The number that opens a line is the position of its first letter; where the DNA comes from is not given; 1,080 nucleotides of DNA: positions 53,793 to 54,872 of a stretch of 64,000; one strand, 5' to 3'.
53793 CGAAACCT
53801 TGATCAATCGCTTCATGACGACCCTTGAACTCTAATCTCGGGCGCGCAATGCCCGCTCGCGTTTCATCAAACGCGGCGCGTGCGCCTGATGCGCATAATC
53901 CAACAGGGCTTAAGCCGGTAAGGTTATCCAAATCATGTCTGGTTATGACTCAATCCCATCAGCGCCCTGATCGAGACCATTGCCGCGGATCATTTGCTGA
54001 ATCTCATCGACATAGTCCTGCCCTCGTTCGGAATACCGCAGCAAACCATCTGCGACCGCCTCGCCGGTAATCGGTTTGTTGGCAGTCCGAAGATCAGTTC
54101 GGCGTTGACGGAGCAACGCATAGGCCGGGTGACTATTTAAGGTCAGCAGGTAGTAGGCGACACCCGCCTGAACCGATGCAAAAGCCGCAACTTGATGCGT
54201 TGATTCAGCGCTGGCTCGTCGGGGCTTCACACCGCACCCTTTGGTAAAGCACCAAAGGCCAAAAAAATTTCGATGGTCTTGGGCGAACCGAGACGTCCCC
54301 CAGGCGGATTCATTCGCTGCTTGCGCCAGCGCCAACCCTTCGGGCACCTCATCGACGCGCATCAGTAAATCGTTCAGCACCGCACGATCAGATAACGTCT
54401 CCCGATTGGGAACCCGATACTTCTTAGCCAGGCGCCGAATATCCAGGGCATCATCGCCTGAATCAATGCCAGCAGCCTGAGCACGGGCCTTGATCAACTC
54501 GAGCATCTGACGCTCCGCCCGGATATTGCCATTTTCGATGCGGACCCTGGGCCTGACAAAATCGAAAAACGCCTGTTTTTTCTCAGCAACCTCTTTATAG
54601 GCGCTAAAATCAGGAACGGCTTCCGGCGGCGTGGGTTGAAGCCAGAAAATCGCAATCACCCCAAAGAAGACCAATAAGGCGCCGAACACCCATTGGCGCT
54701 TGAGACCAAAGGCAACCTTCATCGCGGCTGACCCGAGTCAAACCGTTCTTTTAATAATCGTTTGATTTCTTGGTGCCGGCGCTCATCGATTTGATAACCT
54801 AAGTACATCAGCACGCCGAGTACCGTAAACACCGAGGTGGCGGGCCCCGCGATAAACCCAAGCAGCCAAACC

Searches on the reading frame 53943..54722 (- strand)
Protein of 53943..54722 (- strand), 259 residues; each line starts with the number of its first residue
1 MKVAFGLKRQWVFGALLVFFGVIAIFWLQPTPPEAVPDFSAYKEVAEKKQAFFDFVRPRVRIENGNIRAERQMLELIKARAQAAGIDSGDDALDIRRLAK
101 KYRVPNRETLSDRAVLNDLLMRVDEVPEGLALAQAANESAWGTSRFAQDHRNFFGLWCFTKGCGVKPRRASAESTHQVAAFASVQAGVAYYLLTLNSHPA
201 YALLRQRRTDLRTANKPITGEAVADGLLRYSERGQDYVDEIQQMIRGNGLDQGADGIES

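Call 21: find_encoding_contigs(protein=window:53943-54722:-, flank=10000, max_places=3)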
Protein window:53943-54722:- (259 aa): 24 contigs read that carry it; 3 places shown.
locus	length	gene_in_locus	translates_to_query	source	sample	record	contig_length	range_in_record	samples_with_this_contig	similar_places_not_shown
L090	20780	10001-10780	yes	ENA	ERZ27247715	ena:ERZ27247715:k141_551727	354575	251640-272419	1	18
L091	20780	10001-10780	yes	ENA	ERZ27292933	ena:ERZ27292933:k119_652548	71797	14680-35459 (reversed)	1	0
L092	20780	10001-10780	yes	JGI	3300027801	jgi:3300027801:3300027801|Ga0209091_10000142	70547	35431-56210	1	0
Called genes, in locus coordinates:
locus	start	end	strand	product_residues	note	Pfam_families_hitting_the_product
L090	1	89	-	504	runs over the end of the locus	PF01266:DAO, PF01494:FAD_binding_3 (faint), PF07992:Pyr_redox_2 (faint), PF12831:FAD_oxidored (faint), PF13450:NAD_binding_8 (weak)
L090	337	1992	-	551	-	PF07969:Amidohydro_3, PF01979:Amidohydro_1 (weak)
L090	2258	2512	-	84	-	-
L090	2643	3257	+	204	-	PF01545:Cation_efflux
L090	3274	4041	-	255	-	-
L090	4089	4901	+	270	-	PF03476:MOSC_N, PF03473:MOSC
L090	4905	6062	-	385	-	PF02771:Acyl-CoA_dh_N, PF02770:Acyl-CoA_dh_M, PF00441:Acyl-CoA_dh_1, PF08028:Acyl-CoA_dh_2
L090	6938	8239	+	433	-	PF00209:SNF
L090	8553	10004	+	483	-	PF07690:MFS_1, PF13347:MFS_2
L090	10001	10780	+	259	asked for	PF01832:Glucosaminidase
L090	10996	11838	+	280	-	PF02668:TauD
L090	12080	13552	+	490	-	PF07991:KARI_N, PF01450:KARI_C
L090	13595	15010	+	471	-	PF13555:AAA_29 (faint), PF00005:ABC_tran, PF13304:AAA_21 (faint), PF00005:ABC_tran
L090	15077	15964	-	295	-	PF00106:adh_short, PF08659:KR, PF13561:adh_short_C2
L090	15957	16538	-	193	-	PF00583:Acetyltransf_1, PF13302:Acetyltransf_3 (weak), PF13673:Acetyltransf_10, PF13508:Acetyltransf_7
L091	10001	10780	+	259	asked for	PF01832:Glucosaminidase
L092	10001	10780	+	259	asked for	PF01832:Glucosaminidase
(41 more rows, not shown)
